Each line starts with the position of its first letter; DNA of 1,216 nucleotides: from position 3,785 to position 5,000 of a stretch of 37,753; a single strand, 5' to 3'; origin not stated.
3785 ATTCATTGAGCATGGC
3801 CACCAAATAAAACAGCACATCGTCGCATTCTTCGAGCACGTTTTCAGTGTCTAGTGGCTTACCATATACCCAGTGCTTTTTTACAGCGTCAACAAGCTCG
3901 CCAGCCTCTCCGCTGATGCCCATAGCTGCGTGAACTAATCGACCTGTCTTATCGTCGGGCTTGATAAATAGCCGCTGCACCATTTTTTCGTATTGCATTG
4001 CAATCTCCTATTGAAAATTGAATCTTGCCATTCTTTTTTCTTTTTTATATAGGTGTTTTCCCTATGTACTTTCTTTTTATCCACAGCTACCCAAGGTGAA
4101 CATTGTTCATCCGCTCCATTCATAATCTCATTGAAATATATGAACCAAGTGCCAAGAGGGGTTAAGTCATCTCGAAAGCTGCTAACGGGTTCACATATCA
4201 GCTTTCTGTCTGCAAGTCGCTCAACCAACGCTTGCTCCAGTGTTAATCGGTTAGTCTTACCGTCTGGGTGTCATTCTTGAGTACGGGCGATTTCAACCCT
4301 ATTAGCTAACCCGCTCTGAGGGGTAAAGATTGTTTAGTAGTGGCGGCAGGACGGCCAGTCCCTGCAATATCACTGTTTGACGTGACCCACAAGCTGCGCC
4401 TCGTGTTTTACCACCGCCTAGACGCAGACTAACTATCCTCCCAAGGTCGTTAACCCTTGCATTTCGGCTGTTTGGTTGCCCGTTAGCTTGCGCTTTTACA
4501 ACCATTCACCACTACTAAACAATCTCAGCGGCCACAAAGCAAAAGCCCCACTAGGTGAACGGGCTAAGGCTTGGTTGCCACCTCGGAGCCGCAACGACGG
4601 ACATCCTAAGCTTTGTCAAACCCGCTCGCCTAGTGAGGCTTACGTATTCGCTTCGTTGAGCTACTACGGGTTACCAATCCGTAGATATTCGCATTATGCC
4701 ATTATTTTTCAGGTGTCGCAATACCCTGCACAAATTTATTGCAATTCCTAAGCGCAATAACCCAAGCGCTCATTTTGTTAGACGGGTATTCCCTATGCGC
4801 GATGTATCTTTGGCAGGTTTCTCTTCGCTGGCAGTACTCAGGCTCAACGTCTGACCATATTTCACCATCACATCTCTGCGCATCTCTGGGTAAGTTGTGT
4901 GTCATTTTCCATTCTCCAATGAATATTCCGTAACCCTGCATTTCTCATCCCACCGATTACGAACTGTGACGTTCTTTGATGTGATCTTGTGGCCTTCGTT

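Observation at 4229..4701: ORF-free ~470-nt region with a 23-bp closing helix: candidate large structured RNA 'A'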

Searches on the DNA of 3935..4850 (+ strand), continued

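Call 40: search_with_rna_model(model_id=R1, sources=[L222, L223, L224, L225, L200, L201, L202, L203, L204, L205, L206, L207, L208, L209, L210, L211, L212, L213, L214, L215, L216, L217, L218, L219, L220, L221], max_evalue=0.001, show_alignments=4)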
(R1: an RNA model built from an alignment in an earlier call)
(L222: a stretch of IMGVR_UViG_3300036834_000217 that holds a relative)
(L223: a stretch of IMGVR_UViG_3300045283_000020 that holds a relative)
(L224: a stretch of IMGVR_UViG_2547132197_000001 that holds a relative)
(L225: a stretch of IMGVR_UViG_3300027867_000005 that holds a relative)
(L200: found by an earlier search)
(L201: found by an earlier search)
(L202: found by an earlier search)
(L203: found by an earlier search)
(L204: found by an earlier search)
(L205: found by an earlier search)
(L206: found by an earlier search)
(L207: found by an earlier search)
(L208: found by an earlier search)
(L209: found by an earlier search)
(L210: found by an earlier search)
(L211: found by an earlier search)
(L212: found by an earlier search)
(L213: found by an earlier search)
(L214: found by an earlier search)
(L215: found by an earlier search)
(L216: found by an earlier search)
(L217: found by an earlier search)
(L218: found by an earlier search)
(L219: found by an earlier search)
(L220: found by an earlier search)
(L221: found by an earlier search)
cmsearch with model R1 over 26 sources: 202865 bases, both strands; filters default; matches with E-value up to 0.001: 4.
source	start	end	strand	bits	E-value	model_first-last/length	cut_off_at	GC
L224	469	675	-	130.8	4.4e-39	1-201/201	no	0.64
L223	2300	2474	-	62.9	7.3e-18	10-192/201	no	0.57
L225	11031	11210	-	33.7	9.6e-09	1-201/201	no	0.59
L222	86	264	+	28.9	3.2e-07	1-201/201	no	0.63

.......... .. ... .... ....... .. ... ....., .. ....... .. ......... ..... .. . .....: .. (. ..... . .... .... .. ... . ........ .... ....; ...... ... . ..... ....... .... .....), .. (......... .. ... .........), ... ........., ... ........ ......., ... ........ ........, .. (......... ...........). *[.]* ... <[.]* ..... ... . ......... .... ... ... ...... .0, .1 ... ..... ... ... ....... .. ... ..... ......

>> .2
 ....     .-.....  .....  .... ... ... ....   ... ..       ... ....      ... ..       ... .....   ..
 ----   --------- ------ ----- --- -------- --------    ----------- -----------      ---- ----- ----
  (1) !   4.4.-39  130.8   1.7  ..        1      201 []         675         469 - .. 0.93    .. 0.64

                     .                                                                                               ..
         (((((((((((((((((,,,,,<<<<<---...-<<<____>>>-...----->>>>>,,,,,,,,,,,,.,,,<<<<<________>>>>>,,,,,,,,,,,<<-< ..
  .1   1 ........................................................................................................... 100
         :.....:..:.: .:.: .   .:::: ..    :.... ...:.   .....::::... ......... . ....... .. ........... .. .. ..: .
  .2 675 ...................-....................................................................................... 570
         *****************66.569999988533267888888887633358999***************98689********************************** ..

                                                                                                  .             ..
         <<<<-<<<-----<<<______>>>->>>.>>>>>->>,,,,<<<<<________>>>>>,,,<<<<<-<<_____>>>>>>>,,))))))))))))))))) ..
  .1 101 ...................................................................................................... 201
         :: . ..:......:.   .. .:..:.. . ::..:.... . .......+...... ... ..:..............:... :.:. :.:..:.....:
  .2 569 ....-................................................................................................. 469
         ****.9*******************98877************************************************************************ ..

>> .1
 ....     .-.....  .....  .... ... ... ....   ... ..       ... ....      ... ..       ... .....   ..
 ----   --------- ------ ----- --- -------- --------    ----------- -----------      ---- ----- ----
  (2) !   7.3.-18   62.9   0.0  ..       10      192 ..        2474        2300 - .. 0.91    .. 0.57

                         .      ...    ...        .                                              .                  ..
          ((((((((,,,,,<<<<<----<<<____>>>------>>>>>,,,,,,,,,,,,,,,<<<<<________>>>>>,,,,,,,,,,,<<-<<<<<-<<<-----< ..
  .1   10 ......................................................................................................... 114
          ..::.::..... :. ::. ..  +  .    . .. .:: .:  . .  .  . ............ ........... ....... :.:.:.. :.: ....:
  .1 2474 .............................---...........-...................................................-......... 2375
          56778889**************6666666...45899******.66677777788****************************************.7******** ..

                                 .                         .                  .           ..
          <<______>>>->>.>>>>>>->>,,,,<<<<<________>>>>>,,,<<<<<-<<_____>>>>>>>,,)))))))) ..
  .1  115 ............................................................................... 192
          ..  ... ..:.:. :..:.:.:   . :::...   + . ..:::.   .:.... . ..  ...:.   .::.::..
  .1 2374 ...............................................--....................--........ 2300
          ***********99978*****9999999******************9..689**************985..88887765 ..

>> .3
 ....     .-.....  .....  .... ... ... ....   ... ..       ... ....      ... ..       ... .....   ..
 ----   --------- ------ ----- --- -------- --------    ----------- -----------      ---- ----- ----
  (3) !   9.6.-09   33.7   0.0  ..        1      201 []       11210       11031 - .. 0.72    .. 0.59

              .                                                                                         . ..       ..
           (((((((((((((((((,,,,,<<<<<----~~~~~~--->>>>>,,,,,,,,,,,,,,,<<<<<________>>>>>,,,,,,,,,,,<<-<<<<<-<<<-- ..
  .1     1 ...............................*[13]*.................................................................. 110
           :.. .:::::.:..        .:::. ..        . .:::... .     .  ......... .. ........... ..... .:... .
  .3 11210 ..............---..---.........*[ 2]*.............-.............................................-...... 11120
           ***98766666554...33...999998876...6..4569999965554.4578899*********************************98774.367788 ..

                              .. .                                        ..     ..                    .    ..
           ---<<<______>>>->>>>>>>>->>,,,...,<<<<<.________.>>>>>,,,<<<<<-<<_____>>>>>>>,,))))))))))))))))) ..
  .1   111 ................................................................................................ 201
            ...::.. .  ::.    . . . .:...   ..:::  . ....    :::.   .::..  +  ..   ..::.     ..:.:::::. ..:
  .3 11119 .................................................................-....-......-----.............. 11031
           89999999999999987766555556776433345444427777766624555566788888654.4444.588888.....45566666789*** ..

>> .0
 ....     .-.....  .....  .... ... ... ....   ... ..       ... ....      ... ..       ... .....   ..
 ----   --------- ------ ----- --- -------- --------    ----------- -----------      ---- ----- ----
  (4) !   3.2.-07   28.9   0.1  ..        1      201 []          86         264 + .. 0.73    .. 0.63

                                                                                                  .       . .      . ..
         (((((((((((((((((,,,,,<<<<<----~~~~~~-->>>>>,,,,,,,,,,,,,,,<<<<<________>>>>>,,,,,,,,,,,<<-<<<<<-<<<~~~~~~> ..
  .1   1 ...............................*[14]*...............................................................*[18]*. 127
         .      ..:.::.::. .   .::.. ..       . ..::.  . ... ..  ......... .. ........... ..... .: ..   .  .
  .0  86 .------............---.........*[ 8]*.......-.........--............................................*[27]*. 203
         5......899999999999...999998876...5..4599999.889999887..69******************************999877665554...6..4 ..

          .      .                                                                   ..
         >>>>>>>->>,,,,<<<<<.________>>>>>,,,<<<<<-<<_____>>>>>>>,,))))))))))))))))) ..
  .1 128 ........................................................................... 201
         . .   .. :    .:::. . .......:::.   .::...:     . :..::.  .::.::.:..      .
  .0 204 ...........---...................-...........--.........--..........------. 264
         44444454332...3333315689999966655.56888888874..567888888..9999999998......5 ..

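Call 42: search_with_rna_model(model_id=R1, sources=[L226, L227, L117], max_evalue=0.1, show_alignments=3)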
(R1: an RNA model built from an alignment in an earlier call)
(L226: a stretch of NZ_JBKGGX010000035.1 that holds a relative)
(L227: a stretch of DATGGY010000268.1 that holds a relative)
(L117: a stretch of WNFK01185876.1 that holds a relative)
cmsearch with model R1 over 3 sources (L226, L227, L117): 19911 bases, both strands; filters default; matches with E-value up to 0.1: 3.
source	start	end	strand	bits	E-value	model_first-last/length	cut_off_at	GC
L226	4648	4835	-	83.6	2.4e-25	1-201/201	no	0.6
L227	1722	1901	-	33.7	9.4e-10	1-201/201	no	0.59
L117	1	54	+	11.9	0.0061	146-201/201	5'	0.72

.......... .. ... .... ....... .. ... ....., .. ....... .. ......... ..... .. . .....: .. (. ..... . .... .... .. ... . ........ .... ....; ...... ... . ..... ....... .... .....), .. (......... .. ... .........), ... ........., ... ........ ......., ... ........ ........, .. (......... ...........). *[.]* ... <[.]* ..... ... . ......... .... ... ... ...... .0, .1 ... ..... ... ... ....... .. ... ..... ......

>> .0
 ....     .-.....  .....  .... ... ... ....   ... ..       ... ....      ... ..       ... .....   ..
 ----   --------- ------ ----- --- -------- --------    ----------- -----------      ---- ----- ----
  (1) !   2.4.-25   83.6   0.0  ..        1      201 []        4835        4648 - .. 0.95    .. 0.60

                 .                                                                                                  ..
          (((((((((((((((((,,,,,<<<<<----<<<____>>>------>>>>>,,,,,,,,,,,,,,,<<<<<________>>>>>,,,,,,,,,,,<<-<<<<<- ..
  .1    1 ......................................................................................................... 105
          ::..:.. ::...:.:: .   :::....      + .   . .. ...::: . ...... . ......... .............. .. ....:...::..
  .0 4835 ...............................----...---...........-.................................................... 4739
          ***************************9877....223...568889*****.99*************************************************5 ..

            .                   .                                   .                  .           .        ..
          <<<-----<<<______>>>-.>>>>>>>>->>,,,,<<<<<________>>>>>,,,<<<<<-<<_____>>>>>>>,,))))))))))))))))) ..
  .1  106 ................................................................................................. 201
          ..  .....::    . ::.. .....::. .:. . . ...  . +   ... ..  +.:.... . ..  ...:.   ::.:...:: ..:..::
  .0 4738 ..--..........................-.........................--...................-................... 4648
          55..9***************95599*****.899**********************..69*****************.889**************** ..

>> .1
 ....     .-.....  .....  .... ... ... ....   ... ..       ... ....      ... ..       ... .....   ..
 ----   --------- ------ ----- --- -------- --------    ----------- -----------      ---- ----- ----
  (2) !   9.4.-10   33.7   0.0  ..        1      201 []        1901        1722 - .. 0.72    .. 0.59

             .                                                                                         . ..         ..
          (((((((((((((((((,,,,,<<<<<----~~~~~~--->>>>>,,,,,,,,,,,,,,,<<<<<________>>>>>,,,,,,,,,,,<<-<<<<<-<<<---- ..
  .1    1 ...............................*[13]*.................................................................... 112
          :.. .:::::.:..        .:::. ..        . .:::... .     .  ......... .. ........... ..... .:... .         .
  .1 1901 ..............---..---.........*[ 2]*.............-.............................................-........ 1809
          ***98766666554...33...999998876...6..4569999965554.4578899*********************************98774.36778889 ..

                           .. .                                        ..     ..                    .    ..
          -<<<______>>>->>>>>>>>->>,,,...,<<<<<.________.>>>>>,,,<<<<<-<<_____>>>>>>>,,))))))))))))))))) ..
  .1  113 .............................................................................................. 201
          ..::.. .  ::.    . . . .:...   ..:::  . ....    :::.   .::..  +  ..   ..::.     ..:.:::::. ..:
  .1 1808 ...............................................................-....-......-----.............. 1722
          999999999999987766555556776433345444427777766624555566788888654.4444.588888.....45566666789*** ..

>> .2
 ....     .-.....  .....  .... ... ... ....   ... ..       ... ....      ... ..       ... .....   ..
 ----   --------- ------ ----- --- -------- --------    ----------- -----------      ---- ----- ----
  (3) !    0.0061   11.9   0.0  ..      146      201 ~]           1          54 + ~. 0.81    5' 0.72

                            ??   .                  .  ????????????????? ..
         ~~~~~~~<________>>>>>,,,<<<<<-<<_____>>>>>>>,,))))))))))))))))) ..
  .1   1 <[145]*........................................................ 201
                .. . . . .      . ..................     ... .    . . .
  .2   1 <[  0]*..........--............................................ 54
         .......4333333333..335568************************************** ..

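Call 44: search_with_rna_model(model_id=R1, sources=[window, L163, L171, L097, L098, L100, L101, L224, L223, L225, L222, L226], max_evalue=0.00001, make_alignment=true)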
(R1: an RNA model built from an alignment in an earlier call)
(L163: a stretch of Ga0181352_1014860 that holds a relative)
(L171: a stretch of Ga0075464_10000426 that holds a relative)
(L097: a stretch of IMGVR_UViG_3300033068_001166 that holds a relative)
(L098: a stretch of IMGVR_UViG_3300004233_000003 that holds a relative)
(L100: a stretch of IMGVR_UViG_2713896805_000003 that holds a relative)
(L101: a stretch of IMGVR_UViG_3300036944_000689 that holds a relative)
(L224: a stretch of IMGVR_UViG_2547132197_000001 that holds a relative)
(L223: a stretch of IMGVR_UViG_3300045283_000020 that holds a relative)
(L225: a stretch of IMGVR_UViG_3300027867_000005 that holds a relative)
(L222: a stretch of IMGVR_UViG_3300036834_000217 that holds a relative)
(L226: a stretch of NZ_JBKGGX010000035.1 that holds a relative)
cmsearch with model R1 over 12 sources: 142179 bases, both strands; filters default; matches with E-value up to 0.00001: 12.
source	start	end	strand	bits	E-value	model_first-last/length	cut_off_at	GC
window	4327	4525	-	248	7e-76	1-201/201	no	0.5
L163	31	229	-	247.4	1.1e-75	1-201/201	no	0.53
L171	5157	5360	-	172.1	3.9e-52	1-201/201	no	0.57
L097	5558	5764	-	132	1.3e-39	1-201/201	no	0.63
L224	469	675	-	130.8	3.1e-39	1-201/201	no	0.64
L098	137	343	-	129.2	9.5e-39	1-201/201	no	0.62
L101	9936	10139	-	108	4.1e-32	1-201/201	no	0.59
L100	4191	4394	-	106.7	1e-31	1-201/201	no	0.57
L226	4648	4835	-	83.6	1.7e-24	1-201/201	no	0.6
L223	2300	2474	-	62.9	5.1e-18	10-192/201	no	0.57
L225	11031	11210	-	33.7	6.7e-09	1-201/201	no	0.59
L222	86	264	+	28.9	2.2e-07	1-201/201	no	0.63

Alignment A4: 12 matches aligned to the model, 269 columns, each read 5' to 3' on its own strand. Consensus structure (alignment columns), stored with it:
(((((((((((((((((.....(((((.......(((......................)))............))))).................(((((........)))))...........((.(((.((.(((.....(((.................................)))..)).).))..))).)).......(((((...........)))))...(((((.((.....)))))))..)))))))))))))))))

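Call 64: search_with_rna_model(model_id=R1, sources=[L228, L229, L230, L231, L232], max_evalue=1, show_alignments=5)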
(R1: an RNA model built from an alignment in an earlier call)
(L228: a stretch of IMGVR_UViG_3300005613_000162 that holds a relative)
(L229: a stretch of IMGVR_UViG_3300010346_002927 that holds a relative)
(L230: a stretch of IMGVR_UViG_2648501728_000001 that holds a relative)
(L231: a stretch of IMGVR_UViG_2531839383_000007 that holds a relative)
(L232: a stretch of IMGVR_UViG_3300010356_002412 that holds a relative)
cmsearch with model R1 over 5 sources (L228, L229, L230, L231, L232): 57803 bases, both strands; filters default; matches with E-value up to 1: 0.
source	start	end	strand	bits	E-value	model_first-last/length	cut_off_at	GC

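Call 65: build_rna_model(alignment_id=A4)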
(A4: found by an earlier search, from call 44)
Model R2 built from alignment A4 (12 sequences, 269 columns); structure: stored with the alignment.
model positions 197; base pairs 52; branch points 4; effective number of sequences 2.07; information 0.59 bits per position. Calibrated on 0.2 Mb of random sequence (short: E-values are rough).
structure used (alignment columns):
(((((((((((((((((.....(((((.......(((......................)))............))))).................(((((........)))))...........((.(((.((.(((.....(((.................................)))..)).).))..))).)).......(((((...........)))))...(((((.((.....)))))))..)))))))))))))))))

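Call 66: search_with_rna_model(model_id=R2, source=window, filters=off, max_evalue=10, show_alignments=3)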
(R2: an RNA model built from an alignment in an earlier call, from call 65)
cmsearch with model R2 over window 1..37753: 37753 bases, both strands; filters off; matches with E-value up to 10: 83.
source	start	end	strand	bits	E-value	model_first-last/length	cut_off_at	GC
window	4327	4525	-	194.2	9.3e-54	1-197/197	no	0.5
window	4327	4525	+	20.1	0.0001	1-197/197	no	0.5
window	32965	33122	-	10.3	0.06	1-197/197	no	0.51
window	4544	4640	-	9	0.14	1-197/197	no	0.6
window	4545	4639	+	8.2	0.23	1-197/197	no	0.61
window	14698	14737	+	7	0.51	1-197/197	no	0.6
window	17425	17438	-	6.7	0.6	66-79/197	no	0.36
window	23007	23107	-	6.3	0.78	1-197/197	no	0.48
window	28454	28509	+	6.3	0.81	1-197/197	no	0.46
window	2855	2872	+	5.9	1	138-155/197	no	0.56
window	32965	33122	+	5.8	1.1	1-197/197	no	0.51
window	19048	19074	-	5.7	1.2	100-126/197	no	0.56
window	28281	28312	+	5.5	1.4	1-197/197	no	0.53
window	35849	35953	-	5.1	1.8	1-197/197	no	0.46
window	24295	24330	+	4.9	2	1-197/197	no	0.53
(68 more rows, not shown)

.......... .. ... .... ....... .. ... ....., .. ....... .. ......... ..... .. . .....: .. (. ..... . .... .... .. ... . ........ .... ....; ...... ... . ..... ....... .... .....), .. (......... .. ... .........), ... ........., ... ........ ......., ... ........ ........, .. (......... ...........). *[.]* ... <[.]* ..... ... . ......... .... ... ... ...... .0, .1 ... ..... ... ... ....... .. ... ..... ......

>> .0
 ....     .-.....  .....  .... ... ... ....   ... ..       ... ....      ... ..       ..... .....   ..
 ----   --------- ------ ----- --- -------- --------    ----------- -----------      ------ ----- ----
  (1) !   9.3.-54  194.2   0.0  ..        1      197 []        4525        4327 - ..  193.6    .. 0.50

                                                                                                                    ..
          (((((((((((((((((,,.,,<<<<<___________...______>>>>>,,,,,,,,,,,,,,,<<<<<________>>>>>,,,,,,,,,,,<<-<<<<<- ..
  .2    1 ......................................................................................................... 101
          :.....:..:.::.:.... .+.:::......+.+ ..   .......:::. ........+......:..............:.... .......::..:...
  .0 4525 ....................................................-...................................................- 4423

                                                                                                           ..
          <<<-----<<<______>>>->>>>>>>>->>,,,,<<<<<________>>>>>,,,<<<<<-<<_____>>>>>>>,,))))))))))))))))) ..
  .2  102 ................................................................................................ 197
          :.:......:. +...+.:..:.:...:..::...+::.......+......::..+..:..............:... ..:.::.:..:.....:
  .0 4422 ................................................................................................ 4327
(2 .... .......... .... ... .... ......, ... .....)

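Call 73: search_rna_families(source=L233, threshold=evalue, max_evalue=1, show_alignments=2)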
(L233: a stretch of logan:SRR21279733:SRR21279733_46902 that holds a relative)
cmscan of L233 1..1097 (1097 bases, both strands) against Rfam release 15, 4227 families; matches with E-value up to 1: 0.
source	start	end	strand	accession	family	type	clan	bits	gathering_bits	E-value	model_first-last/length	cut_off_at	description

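Call 79: search_with_rna_model(model_id=R2, sources=[L233, L234, L235, L236], max_evalue=1, filters=off)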
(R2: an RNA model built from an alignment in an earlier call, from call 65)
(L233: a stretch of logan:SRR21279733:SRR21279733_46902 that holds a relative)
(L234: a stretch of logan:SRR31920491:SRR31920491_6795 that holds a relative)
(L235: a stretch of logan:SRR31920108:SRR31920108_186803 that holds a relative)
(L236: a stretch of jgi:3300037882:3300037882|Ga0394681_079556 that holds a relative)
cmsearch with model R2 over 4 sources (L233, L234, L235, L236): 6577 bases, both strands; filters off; matches with E-value up to 1: 11.
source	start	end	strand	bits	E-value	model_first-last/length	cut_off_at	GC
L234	887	1085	+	188.3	7.8e-53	1-197/197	no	0.52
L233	52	182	-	24.9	8.1e-07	1-197/197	no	0.5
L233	52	182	+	24.7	8.9e-07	1-197/197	no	0.5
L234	887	1085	-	20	1.9e-05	1-197/197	no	0.52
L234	769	867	+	15.4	0.00037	1-197/197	no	0.53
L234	769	867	-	13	0.0018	1-197/197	no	0.53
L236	945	1040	+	5.9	0.18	1-197/197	no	0.58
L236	945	1040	-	4.7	0.39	1-197/197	no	0.58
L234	722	744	-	3.6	0.79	1-197/197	no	0.48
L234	722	744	+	3.6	0.82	1-197/197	no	0.48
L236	73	110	-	3.5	0.85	1-197/197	no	0.63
